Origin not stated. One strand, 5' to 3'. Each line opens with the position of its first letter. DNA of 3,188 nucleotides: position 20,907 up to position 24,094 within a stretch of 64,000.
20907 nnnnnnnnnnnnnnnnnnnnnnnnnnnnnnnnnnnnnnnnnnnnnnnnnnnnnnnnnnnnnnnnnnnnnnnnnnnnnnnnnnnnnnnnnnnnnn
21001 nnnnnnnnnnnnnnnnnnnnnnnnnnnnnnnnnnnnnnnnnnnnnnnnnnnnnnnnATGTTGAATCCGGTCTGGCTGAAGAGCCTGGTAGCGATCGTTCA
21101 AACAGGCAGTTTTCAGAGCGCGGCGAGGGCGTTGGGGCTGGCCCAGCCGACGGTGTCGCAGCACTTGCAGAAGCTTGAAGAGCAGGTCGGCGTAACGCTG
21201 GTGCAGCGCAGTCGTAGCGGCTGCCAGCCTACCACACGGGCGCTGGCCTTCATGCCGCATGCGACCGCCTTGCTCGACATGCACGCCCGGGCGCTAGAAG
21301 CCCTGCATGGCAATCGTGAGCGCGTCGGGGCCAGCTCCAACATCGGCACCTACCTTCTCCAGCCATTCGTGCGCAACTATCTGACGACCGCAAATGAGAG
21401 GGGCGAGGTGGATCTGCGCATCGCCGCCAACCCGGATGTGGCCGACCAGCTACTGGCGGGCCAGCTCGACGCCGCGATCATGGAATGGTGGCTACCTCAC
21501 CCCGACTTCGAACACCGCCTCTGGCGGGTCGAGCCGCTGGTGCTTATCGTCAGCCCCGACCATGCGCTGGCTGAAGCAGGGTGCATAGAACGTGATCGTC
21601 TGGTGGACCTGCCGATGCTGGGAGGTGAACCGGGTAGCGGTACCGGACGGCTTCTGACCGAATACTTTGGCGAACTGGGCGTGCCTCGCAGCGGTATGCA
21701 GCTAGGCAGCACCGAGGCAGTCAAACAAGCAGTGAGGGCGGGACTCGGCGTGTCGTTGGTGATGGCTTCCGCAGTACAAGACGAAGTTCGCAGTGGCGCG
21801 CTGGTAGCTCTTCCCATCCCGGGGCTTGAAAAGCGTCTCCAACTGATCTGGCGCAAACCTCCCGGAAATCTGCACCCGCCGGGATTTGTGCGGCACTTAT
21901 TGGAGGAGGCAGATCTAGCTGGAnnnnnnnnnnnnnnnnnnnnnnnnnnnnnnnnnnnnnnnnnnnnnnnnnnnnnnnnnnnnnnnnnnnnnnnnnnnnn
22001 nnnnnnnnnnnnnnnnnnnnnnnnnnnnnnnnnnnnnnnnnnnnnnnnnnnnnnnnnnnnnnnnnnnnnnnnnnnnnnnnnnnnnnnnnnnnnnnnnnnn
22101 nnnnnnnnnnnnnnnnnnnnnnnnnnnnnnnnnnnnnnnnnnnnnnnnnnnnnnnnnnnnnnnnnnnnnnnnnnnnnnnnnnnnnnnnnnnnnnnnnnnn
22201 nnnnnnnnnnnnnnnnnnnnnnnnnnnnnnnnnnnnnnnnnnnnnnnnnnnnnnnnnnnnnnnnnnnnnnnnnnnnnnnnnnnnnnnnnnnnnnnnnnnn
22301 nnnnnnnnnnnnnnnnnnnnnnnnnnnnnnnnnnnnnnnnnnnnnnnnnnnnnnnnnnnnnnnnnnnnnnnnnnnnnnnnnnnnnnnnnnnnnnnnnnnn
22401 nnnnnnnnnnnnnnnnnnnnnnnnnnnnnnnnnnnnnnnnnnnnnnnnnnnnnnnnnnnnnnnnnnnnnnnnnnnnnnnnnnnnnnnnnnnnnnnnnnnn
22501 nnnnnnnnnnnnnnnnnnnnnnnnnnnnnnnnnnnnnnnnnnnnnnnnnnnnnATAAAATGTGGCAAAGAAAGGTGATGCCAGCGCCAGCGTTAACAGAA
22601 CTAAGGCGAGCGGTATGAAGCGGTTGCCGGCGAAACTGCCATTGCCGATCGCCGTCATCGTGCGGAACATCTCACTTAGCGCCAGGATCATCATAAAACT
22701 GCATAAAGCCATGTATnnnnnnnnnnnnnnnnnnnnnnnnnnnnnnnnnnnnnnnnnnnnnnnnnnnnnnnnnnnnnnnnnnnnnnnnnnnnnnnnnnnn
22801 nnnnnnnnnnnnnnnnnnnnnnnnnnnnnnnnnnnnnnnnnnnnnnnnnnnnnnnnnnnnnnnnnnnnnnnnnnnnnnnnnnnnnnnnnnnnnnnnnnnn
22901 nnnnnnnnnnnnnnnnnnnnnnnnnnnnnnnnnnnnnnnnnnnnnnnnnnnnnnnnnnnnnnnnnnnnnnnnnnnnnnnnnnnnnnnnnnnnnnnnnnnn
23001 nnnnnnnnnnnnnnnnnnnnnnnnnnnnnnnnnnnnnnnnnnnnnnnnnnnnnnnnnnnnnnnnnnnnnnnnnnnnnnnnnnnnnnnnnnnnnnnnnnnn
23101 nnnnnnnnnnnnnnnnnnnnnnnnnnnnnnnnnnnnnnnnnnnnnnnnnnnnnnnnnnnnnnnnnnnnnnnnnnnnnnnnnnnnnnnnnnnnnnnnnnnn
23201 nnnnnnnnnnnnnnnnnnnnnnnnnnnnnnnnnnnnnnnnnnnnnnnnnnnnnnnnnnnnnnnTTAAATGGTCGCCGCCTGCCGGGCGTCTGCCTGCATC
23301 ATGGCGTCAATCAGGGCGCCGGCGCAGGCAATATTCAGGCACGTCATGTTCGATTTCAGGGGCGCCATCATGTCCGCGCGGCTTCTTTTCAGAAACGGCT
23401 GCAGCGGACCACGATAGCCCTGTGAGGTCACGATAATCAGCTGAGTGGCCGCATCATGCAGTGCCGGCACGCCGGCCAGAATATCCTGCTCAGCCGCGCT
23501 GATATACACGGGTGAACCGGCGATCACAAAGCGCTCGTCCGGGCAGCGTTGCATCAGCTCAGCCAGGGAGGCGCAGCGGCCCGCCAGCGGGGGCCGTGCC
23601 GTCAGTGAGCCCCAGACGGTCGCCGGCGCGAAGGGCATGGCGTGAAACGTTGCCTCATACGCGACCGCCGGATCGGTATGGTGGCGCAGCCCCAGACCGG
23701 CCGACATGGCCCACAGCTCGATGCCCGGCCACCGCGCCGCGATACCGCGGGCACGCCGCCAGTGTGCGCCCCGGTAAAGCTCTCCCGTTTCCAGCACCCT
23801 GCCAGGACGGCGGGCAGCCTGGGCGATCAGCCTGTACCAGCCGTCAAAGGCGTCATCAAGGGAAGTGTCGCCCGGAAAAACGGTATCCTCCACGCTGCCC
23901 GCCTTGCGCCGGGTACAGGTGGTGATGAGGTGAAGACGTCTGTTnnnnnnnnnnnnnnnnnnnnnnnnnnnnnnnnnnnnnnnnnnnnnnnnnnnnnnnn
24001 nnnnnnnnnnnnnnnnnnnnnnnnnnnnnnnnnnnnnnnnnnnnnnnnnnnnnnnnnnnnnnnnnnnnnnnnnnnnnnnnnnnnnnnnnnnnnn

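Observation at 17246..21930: High-GC ptxABCDE phosphite-oxidation operon (PtxD essentially P. stutzeri-type) embedded in the plasmid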

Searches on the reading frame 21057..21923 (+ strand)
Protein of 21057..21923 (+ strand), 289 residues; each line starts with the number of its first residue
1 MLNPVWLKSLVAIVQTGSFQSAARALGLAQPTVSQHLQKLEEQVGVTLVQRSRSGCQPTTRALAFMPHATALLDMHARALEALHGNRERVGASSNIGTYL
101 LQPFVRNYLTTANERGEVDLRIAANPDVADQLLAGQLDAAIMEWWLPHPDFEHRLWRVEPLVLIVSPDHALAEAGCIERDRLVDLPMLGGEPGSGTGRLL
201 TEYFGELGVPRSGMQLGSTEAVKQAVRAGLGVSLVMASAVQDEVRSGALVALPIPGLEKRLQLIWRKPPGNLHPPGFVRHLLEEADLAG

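Call 6: search_protein_families(library=ncbifam, proteins=[window:21060-21923:+])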
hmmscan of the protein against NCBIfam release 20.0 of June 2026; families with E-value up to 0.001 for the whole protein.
window:21060-21923:+ (288 aa): 50 families (the best 25 are shown)
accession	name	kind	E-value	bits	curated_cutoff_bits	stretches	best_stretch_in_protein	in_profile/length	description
NF045990.1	TransRegCbbRRhodb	equivalog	2e-37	128.9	450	1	6-256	11-269/304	LysR family regulator CbbR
NF040889.1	trans_reg_YeiE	equivalog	1.2e-36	126.4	480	1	8-263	10-268/288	DNA-binding transcriptional regulator YeiE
NF040786.1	LysR_Sec_metab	equivalog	4.3e-36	124.4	250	1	1-259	1-272/298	selenium metabolism-associated LysR family transcriptional regulator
TIGR03339.1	phn_lysR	subfamily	2.6e-33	115.5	341.1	1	6-259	2-255/279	aminoethylphosphonate catabolism associated LysR family transcriptional regulator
NF008095.0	PRK10837.1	subfamily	3.5e-29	102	281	1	9-261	11-266/290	LysR family transcriptional regulator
TIGR02424.1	TF_pcaQ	equivalog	1.8e-27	96.1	303.8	1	6-254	8-265/300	pca operon transcription factor PcaQ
NF008416.0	PRK11242.1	equivalog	2.6e-20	73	277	1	7-266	7-272/300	transcriptional regulator CynR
NF002964.0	PRK03635.1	subfamily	1.5e-19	70.2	197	1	3-265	5-270/297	ArgP/LysG family DNA-binding transcriptional regulator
TIGR03298.1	argP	subfamily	1.5e-19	70.2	273.55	1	2-87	2-86/292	ArgP/LysG family DNA-binding transcriptional regulator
NF041036.1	decaheme_TF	subfamily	3.4e-18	66.1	210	1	1-257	1-266/301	multiheme cytochrome-associated LysR family transcriptional regulator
NF009888.0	PRK13348.1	subfamily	2.6e-17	62.8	297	1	4-82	6-83/302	HTH-type transcriptional regulator ArgP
NF008361.0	PRK11151.1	equivalog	4.3e-15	55.8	329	1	5-265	5-273/305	DNA-binding transcriptional regulator OxyR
NF045775.1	acetoin_reg_AlsR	exception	5.1e-15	55.7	430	1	6-237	6-245/290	acetoin biosynthesis transcriptional regulator AlsR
NF007385.0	PRK09906.1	equivalog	9.4e-15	54.5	356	1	6-263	6-268/296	DNA-binding transcriptional regulator HcaR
NF008352.0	PRK11139.1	subfamily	3.2e-14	52.7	288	1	14-251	19-256/305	transcriptional regulator GcvA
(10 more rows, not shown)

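Call 58: search_protein_families(library=pfam, proteins=[window:21057-21923:+])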
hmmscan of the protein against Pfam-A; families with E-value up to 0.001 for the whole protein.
window:21057-21923:+ (289 aa): 5 families
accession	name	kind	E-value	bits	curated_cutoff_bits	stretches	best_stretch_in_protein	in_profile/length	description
PF03466.25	LysR_substrate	-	5.8e-37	127.6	28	1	89-268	9-190/209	LysR substrate binding domain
PF00126.33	HTH_1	-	3.8e-19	68.8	26.6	1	6-61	3-58/60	Bacterial regulatory helix-turn-helix protein, lysR family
PF01022.26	HTH_5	-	0.00011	22.5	22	1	23-43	22-42/47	Bacterial regulatory protein, arsR family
PF12840.13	HTH_20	-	0.00031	21.1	27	1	20-46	22-47/51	Helix-turn-helix domain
PF13556.12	HTH_30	-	0.00035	20.8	27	1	7-48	2-44/59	PucR C-terminal helix-turn-helix domain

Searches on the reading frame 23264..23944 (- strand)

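Call 43: search_protein_families(library=pfam, proteins=[window:23264-23944:-])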
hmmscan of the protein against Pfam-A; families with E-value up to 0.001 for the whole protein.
window:23264-23944:- (226 aa): 1 family
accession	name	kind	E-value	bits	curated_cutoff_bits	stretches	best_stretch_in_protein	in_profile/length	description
PF21818.3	DUF6884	-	0.0002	22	30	0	40-115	4-78/135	Family of unknown function (DUF6884)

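Call 44: search_protein_families(library=padloc, proteins=[window:23264-23944:-])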
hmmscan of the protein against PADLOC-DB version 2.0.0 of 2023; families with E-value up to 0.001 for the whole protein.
window:23264-23944:- (226 aa): 7 families
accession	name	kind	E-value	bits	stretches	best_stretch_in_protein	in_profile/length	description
PDLC02818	DpdC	-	8.2e-42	141.6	1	3-219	3-238/319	DpdC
PDLC02817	DpdC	-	6.6e-17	59.8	1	2-216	2-215/299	DpdC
PDLC02820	DpdC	-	4.3e-12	44.3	1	6-101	6-104/165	DpdC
PDLC02821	DpdC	-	4.5e-12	44.1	1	135-212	5-82/170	DpdC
PDLC02816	DpdC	-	6.4e-09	33.6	1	42-175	44-181/313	DpdC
PDLC02813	DpdC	-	3.8e-06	24.5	1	2-174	2-173/310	DpdC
PDLC02815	DpdC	-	5.8e-06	23.9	1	6-101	9-102/312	DpdC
